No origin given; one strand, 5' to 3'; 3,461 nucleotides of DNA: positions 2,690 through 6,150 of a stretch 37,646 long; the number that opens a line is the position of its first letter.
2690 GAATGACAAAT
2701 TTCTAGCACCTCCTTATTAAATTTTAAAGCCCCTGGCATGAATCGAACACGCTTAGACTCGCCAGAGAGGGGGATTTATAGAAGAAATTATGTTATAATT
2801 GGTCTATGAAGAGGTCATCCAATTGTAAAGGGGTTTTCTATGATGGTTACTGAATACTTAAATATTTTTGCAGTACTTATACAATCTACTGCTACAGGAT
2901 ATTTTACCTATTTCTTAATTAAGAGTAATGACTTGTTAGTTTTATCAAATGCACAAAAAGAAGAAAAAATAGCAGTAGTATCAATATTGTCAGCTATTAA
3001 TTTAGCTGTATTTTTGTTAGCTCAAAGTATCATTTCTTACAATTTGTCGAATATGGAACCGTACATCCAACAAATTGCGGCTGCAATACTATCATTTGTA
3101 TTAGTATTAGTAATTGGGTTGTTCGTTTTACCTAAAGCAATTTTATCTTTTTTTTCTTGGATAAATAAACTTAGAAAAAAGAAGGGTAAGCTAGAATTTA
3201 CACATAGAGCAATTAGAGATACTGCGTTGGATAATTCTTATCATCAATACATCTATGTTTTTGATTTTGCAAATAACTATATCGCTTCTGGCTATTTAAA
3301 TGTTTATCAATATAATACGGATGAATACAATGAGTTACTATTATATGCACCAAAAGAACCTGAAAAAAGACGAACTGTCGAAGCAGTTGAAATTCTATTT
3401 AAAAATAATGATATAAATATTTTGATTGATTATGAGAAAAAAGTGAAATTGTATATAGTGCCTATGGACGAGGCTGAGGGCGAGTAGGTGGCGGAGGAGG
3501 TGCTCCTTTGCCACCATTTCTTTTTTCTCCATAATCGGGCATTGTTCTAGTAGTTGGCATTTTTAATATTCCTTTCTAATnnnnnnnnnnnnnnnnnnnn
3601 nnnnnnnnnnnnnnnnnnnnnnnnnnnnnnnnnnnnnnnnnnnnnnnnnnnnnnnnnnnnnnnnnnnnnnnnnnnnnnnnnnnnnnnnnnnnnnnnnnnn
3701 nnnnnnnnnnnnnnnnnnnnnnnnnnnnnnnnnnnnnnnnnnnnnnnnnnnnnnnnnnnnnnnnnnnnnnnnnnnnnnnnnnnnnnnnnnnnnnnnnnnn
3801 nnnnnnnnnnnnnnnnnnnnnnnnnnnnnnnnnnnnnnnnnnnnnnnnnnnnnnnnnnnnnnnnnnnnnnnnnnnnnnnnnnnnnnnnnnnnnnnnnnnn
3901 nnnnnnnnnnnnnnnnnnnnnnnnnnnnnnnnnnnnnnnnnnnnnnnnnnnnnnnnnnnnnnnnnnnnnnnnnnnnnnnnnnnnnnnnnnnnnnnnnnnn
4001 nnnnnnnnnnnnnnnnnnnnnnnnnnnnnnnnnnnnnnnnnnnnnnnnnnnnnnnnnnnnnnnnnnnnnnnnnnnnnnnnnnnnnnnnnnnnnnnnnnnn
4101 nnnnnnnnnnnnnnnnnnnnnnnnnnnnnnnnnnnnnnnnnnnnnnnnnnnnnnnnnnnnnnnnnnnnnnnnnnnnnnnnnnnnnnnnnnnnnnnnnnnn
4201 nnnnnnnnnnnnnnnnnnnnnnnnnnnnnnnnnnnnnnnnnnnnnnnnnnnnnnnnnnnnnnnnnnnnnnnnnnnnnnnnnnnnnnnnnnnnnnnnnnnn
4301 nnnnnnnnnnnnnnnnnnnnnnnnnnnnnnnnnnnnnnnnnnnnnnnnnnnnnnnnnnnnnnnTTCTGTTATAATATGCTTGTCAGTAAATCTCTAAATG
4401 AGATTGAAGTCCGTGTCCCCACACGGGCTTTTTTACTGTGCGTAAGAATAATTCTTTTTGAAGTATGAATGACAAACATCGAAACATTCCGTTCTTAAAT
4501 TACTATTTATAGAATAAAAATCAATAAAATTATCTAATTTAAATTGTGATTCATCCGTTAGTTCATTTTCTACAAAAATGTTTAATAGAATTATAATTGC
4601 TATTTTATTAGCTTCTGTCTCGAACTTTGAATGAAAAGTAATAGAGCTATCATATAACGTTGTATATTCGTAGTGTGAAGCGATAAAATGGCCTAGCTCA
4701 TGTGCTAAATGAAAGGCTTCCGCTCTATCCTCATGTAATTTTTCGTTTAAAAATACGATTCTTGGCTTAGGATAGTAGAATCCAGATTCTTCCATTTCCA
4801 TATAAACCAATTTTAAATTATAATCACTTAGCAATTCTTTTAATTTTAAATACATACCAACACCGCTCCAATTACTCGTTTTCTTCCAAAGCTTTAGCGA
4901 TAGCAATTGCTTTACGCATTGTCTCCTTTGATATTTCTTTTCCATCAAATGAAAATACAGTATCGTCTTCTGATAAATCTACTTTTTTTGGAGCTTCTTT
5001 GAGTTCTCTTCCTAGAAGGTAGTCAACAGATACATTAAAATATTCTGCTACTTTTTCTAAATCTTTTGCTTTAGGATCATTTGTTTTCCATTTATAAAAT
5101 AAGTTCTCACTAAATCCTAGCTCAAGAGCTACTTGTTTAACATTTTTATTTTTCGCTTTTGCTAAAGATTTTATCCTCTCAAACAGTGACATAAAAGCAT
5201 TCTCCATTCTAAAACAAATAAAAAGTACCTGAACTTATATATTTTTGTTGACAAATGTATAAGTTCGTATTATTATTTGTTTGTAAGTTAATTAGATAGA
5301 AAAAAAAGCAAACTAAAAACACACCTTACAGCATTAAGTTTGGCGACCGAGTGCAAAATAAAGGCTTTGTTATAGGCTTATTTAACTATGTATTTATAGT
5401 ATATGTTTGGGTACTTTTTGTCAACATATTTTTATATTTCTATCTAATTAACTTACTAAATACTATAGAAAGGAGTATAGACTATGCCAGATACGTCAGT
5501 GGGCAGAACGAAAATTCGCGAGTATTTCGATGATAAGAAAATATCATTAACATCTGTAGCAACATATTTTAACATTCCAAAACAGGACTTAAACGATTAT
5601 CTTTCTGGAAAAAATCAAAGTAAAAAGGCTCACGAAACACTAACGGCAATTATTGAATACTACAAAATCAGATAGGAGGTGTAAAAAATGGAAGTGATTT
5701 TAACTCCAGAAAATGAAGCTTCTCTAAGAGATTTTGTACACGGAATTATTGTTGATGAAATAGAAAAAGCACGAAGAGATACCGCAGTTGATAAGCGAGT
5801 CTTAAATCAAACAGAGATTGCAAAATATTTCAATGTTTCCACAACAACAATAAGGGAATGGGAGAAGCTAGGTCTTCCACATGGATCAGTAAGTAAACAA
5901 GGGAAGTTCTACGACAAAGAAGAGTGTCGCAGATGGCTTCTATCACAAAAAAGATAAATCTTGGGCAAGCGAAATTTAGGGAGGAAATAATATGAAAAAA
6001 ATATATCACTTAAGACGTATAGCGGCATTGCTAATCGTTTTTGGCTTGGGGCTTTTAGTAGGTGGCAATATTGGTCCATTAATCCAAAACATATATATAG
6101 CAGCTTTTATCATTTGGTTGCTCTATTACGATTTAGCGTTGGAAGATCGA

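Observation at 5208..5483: Immunity switch with two perfect 20-bp inverted operator copies 154 bp apart and mirrored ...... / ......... elements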

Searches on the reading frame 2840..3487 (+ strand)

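Call 8: search_protein_families(library=pfam, proteins=[window:2840-3487:+], max_evalue=0.01)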
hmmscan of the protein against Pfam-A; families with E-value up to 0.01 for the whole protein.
window:2840-3487:+ (215 aa): 1 family
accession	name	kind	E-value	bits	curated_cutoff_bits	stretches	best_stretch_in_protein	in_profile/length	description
PF03706.18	LPG_synthase_TM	-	0.005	16.8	33.4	1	47-128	116-198/302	Lysylphosphatidylglycerol synthase TM region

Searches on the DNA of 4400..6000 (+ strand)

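Call 4: search_dna_similar(query=window:4400-6000:+, collection=phages, mode=near, max_rows=40)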
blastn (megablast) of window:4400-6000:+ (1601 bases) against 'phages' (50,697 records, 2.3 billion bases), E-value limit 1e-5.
Records with a match: 1; places in all: 1; records where one place covers at least 80% of the query: 0.
Best place of each record, by identity: 90-95% 1.
By first word of the organism name: Enterococcus 1.
By host as written in the record: Enterococcus faecalis 1.
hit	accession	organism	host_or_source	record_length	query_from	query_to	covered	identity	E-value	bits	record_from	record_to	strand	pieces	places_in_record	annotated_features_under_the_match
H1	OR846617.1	Enterococcus phage Efs 1-1-1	Enterococcus faecalis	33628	1263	1579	20%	94.1%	4e-134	484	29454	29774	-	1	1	record has no annotation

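Call 7: search_dna_similar(query=window:5150-5520:+, collection=phages, mode=distant, max_rows=40, max_evalue=0.01)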
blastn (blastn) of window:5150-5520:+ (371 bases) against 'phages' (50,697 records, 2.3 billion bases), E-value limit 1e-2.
Records with a match: 8; places in all: 8; records where one place covers at least 80% of the query: 2.
Best place of each record, by identity: 80-90% 4; 60-80% 4.
By first word of the organism name: Enterococcus 2; Bacteriophage 2; Listeria 2; Aeromonas 2.
By host as written in the record: Listeria monocytogenes 2; Aeromonas salmonicida 2; Enterococcus sp. 1; Enterococcus faecium 4995/20 1; Enterococcus gallinarum 1; - 1.
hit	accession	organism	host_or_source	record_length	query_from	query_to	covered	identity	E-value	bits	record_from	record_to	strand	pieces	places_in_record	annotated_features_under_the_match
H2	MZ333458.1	Enterococcus phage SEsuP-1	Enterococcus sp.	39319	8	351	93%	74.4%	7e-48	196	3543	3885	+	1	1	transcriptional regulator, Xre family | hypothetical protein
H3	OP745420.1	Enterococcus phage 4995_2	Enterococcus faecium 4995/20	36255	8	325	86%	74.4%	2e-43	181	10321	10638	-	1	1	record has no annotation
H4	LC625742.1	Bacteriophage sp.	Enterococcus gallinarum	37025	189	326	37%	71.4%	1e-6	60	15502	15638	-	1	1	none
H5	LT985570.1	Bacteriophage sp.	-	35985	65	157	25%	74.2%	2e-5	56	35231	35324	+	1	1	record has no annotation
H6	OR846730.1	Listeria phage LM 4-11-1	Listeria monocytogenes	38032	210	252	12%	86.4%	9e-3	46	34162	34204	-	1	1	record has no annotation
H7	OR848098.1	Listeria phage LM 4-14-1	Listeria monocytogenes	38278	210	252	12%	86.4%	9e-3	46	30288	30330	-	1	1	record has no annotation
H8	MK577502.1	Aeromonas phage Asfd_1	Aeromonas salmonicida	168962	40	75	10%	88.9%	9e-3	46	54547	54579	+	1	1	DNA primase subunit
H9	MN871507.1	Aeromonas phage asfd_1h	Aeromonas salmonicida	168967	40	75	10%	88.9%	9e-3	46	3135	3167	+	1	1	record has no annotation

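Call 9: get_annotated_region(hit=H2, flank=1500)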
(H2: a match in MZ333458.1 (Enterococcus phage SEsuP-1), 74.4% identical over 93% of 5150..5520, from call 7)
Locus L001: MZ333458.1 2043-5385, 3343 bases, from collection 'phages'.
description: Enterococcus phage SEsuP-1, complete genome.
organism: Enterococcus phage SEsuP-1 (NCBI taxid 2859526)
taxonomy: Viruses; Duplodnaviria; Heunggongvirae; Uroviricota; Caudoviricetes
host: Enterococcus sp.; source: feces; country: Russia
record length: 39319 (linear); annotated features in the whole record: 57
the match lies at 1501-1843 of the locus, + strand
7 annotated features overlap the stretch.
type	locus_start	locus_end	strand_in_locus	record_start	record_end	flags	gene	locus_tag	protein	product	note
CDS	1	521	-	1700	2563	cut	-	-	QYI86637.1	LysM domain protein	-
CDS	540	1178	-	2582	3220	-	-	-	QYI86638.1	hypothetical protein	-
CDS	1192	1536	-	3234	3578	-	-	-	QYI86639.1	transcriptional regulator, Xre family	-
CDS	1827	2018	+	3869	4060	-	-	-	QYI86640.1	hypothetical protein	-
CDS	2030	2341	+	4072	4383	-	-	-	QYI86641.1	hypothetical protein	-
CDS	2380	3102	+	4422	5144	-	-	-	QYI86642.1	antirepressor protein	-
CDS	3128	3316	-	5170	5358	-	-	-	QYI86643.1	hypothetical protein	-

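Call 10: get_annotated_region(hit=H3, flank=1500)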
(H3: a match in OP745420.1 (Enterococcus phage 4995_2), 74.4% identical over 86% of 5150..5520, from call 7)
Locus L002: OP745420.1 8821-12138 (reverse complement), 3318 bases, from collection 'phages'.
description: UNVERIFIED_ORG: Enterococcus phage 4995_2, complete genome.
organism: Enterococcus phage 4995_2 (NCBI taxid 3043582)
taxonomy: Viruses; Duplodnaviria; Heunggongvirae; Uroviricota; Caudoviricetes; Aliceevansviridae
host: Enterococcus faecium 4995/20; source: hematoma from Homo sapiens; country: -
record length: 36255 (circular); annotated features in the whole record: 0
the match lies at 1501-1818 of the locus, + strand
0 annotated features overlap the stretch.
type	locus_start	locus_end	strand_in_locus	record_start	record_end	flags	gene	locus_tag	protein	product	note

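Call 11: get_annotated_region(hit=H4, flank=1500)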
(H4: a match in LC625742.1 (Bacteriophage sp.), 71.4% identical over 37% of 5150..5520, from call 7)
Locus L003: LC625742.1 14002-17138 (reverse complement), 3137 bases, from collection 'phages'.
description: Bacteriophage sp. phiEG37K DNA, complete genome.
organism: Bacteriophage sp. (NCBI taxid 38018)
taxonomy: Viruses
host: Enterococcus gallinarum; source: -; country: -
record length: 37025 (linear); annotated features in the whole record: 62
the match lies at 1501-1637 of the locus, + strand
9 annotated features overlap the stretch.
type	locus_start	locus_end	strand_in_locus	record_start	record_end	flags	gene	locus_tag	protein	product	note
CDS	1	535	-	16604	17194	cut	-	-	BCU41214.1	hypothetical protein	ORF39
CDS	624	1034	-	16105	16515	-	-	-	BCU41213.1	hypothetical protein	ORF38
CDS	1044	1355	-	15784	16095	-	-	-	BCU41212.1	helix-turn-helix motif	ORF37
CDS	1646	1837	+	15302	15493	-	-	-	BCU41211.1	hypothetical protein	ORF36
CDS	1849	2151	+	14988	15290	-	-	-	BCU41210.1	hypothetical protein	ORF35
CDS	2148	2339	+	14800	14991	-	-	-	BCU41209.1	hypothetical protein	ORF34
CDS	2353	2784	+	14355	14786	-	-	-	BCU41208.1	hypothetical protein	ORF33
CDS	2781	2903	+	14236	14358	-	-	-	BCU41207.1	hypothetical protein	ORF32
CDS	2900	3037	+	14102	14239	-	-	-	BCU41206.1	hypothetical protein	ORF31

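Call 14: search_rna_families(source=window, start=5100, end=5600, threshold=evalue, max_evalue=10, show_alignments=2)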
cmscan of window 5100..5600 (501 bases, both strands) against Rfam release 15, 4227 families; matches with E-value up to 10: 6.
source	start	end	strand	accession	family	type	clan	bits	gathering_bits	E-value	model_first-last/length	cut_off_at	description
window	5515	5561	+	RF04356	Plastid-ndhA-ndhB-1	Intron;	CL00155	27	61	0.00046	1-49/49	no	Plastid-ndhA-ndhB-1 group II-D5 intron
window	5211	5283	-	RF00896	mir-787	Gene; miRNA;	-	16.3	57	2.5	1-72/72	no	mir-787 microRNA precursor family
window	5311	5427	+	RF00101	SraC_RyeA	Gene; sRNA;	CL00105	15.1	37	5.4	1-145/145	no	SraC/RyeA RNA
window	5212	5286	+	RF00896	mir-787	Gene; miRNA;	-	15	57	5.4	1-72/72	no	mir-787 microRNA precursor family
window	5231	5266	+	RF04176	mir-3149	Gene; miRNA;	-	14.6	100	9.8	1-83/83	no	mir-3149 microRNA precursor family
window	5182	5233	+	RF02098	DGCR5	Gene; lncRNA;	-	13.9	50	6.3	1-49/49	no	DiGeorge syndrome critical region gene 5 conserved region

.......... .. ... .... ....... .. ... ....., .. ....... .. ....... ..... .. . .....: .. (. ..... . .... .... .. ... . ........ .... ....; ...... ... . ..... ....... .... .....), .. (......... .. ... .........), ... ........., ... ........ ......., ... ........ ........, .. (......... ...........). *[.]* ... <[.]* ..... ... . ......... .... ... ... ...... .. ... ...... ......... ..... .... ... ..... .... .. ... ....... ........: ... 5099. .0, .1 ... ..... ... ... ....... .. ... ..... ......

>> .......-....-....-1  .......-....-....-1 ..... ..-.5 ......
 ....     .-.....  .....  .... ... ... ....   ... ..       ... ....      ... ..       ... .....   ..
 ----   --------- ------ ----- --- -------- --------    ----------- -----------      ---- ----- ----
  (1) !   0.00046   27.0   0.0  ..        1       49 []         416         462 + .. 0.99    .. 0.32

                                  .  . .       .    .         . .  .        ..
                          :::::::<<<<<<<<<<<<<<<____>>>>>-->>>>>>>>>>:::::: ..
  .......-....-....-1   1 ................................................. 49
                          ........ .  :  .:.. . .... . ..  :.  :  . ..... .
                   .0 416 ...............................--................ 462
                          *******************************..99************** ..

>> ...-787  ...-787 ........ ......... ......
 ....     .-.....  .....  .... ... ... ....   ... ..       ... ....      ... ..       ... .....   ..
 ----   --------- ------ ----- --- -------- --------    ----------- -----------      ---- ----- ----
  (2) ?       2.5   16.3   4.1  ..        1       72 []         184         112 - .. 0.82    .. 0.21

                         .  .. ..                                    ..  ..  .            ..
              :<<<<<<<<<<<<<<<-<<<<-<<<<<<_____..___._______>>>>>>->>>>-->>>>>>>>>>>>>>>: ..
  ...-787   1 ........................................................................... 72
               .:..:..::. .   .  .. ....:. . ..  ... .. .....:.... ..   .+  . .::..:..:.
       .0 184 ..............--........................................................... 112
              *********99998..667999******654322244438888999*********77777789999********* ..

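Call 54: get_annotated_region(hit=H6, flank=700)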
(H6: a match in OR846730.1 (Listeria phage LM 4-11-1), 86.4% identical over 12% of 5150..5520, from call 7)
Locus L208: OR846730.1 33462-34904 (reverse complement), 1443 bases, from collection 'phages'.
description: UNVERIFIED_ORG: Listeria phage LM 4-11-1 clone NODE_15_length_38032_cov_95.278198 genomic sequence.
organism: Listeria phage LM 4-11-1 (NCBI taxid 3113835)
taxonomy: Viruses
host: Listeria monocytogenes; source: wastewater; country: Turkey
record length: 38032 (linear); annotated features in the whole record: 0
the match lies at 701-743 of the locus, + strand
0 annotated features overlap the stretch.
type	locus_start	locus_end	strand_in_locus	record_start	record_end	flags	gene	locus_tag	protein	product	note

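Call 58: search_dna_similar(query=L208:575-800:+, collection=phages, mode=distant, max_rows=30, max_evalue=0.001)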
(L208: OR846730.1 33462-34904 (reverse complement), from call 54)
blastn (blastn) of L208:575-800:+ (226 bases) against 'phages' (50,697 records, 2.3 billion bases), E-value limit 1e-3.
Records with a match: 20; places in all: 20; records where one place covers at least 80% of the query: 7.
Best place of each record, by identity: >=99% 2; 60-80% 18.
By first word of the organism name: Enterococcus 13; Listeria 5; Psychrobacillus 1; Acinetobacter 1.
By host as written in the record: Enterococcus faecalis 11; Listeria monocytogenes 2; - 2; Psychrobacillus psychrodurans 1; Enterococcus hirae BBCO_MU_1 1; Acinetobacter baumannii AB5075 1; Enterococcus sp. VKM B-1578 1; Listeria monocytogenes LM2684 (serotype 4b) 1.
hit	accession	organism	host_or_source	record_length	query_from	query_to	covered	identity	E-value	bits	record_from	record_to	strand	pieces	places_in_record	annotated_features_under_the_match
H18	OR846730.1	Listeria phage LM 4-11-1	Listeria monocytogenes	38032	1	226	100%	100.0%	4e-112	408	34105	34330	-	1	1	record has no annotation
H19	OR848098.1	Listeria phage LM 4-14-1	Listeria monocytogenes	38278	1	226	100%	100.0%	4e-112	408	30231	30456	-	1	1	record has no annotation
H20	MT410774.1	Psychrobacillus phage Spoks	Psychrobacillus psychrodurans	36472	3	216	95%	69.6%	6e-15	87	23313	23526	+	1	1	none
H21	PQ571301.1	Enterococcus phage EH-TP1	Enterococcus hirae BBCO_MU_1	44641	26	222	87%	71.0%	2e-8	65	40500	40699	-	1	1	none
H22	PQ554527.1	Acinetobacter phage D2SVT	Acinetobacter baumannii AB5075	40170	35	222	83%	70.1%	2e-8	64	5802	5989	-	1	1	none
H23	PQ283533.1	Enterococcus phage vB_ElaS_B1578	Enterococcus sp. VKM B-1578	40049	35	222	83%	70.1%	2e-8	64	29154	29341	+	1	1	none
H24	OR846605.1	Enterococcus phage Efs 1-1-1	Enterococcus faecalis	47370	36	223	83%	67.8%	3e-6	58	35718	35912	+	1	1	record has no annotation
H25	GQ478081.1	Enterococcus phage phiFL1A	Enterococcus faecalis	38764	136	223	39%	72.4%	2e-7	61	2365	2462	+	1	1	none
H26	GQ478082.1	Enterococcus phage phiFL1B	Enterococcus faecalis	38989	136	223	39%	72.4%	2e-7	61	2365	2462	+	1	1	none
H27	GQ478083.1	Enterococcus phage phiFL1C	Enterococcus faecalis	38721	136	223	39%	72.4%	2e-7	61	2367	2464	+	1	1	none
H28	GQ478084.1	Enterococcus phage phiFL2A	Enterococcus faecalis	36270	136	223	39%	72.4%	2e-7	61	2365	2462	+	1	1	none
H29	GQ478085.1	Enterococcus phage phiFL2B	Enterococcus faecalis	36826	136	223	39%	72.4%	2e-7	61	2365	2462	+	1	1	none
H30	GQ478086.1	Enterococcus phage phiFL3A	Enterococcus faecalis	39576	136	223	39%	72.4%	2e-7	61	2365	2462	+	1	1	none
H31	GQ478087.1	Enterococcus phage phiFL3B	Enterococcus faecalis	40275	136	223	39%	72.4%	2e-7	61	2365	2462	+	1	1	none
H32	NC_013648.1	Enterococcus phage phiFL3A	Enterococcus faecalis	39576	136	223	39%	72.4%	2e-7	61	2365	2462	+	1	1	none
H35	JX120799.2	Listeria phage LP-030-2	-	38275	131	214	37%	73.8%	4e-4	50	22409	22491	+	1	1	none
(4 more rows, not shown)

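Call 59: get_annotated_region(hit=H20, flank=500)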
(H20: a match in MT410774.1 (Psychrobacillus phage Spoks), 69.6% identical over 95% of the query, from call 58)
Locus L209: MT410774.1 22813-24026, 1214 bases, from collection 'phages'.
description: Psychrobacillus phage Spoks, complete genome.
organism: Psychrobacillus phage Spoks (NCBI taxid 2736239)
taxonomy: Viruses; Duplodnaviria; Heunggongvirae; Uroviricota; Caudoviricetes
host: Psychrobacillus psychrodurans; source: ice-free soil sample (4-10 cm depth) collected near Rasmussen hut; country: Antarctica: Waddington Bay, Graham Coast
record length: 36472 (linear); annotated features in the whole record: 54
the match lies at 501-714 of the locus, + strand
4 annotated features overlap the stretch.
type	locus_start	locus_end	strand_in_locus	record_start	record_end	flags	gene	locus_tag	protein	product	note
CDS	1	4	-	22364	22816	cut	-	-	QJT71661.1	ImmA/IrrE family metallo-endopeptidase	ORF29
CDS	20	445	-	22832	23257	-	-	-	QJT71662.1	HTH XRE-family transcriptional regulator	ORF30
CDS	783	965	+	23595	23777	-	-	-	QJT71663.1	HTH XRE-family transcriptional regulator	ORF31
CDS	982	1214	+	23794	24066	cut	-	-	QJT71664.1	hypothetical protein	ORF32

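Call 60: get_annotated_region(hit=H21, flank=500)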
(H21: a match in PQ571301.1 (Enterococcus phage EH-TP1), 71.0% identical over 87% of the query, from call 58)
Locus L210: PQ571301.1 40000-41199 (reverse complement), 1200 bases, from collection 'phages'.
description: Enterococcus phage EH-TP1, complete genome.
organism: Enterococcus phage EH-TP1 (NCBI taxid 3385237)
taxonomy: Viruses
host: Enterococcus hirae BBCO_MU_1; source: antibiotic induction; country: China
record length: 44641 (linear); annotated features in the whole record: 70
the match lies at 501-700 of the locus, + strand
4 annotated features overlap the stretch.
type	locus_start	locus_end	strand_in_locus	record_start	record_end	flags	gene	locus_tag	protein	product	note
CDS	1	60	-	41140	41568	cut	-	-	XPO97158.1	metallo-protease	EH-TP1_gp68; EH-TP1_gp68; Annot2=(structure alignment-afuniprot50) AF-A0A2K8TFF9-F1-model_v4 ImmA/IrrE family ...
CDS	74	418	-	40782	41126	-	-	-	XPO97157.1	transcriptional regulator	EH-TP1_gp67; EH-TP1_gp67; Annot2=(hmm profile search-phrog [Rank2]) phrog_18248 transcriptional ...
CDS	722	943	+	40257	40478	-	-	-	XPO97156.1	hypothetical protein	EH-TP1_gp66; EH-TP1_gp66; None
CDS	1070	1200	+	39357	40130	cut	-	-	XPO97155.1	anti-repressor Ant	EH-TP1_gp65; EH-TP1_gp65; Annot2=(hmm profile search-phrog [Rank2]) phrog_130 anti-repressor Ant;Annot3=(structure ...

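Call 61: get_annotated_region(hit=H24, flank=500)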
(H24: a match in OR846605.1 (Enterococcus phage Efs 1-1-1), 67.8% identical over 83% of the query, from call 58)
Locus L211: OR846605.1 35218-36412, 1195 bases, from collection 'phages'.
description: UNVERIFIED_ORG: Enterococcus phage Efs 1-1-1 clone NODE_19_length_47370_cov_8.780179 genomic sequence.
organism: Enterococcus phage Efs 1-1-1 (NCBI taxid 3113827)
taxonomy: Viruses
host: Enterococcus faecalis; source: wastewater; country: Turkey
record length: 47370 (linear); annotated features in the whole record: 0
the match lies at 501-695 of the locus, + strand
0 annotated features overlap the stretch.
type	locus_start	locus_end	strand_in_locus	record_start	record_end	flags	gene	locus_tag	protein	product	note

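Call 62: get_annotated_region(hit=H25, flank=600)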
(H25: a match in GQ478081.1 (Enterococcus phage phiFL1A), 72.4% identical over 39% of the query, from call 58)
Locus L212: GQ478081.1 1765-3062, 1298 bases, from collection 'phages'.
description: Enterococcus phage phiFL1A, complete genome.
organism: Enterococcus phage phiFL1A (NCBI taxid 673832)
taxonomy: Viruses; Duplodnaviria; Heunggongvirae; Uroviricota; Caudoviricetes; Phifelvirus; Phifelvirus FL1
host: Enterococcus faecalis; source: -; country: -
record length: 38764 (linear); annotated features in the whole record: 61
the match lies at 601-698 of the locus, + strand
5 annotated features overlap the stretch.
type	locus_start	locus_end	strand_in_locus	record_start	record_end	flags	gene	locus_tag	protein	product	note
CDS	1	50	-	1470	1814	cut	gp02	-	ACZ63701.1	conserved hypothetical protein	domain DUF955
CDS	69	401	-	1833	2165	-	gp03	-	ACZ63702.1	CI phage repressor protein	domain HTH_XRE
CDS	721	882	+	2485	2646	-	gp04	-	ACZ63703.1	conserved hypothetical protein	-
CDS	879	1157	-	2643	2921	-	gp05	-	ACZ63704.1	conserved hypothetical protein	sinR-like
CDS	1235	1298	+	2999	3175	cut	gp06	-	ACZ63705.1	conserved hypothetical protein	-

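Call 63: get_annotated_region(hit=H35, flank=600)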
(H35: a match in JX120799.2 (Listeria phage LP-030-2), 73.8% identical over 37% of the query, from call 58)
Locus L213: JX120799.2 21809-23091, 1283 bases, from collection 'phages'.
description: Listeria phage LP-030-2, complete genome.
organism: Listeria phage LP-030-2 (NCBI taxid 1173743)
taxonomy: Viruses; Duplodnaviria; Heunggongvirae; Uroviricota; Caudoviricetes; Psavirus; Psavirus LP302
host: -; source: -; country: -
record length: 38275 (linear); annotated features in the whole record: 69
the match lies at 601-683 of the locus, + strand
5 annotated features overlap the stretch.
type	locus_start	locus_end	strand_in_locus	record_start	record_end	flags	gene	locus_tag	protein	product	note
CDS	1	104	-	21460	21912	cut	-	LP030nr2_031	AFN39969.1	DUF955 domain containing protein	-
CDS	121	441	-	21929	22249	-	-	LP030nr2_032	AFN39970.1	Cro/CI family transcriptional regulator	-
CDS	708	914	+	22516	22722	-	-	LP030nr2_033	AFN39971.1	Cro/C1-type-helix-turn-helix domain protein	-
CDS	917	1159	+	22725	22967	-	-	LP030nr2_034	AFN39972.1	hypothetical protein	-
CDS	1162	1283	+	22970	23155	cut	-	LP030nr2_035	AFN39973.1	hypothetical protein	-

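Call 64: get_annotated_region(hit=H23, flank=500)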
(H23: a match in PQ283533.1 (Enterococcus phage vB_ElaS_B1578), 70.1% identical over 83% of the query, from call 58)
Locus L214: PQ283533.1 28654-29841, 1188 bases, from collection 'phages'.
description: Enterococcus phage vB_ElaS_B1578, complete genome.
organism: Enterococcus phage vB_ElaS_B1578 (NCBI taxid 3348173)
taxonomy: Viruses
host: Enterococcus sp. VKM B-1578; source: -; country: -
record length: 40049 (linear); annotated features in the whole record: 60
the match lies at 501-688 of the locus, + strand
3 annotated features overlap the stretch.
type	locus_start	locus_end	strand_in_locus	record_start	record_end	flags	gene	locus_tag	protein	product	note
CDS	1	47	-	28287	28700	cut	-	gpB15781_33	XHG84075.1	ImmA/IrrE family metallopeptidase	-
CDS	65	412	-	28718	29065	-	-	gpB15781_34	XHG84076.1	repressor protein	-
CDS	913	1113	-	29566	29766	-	-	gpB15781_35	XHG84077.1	hypothetical protein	-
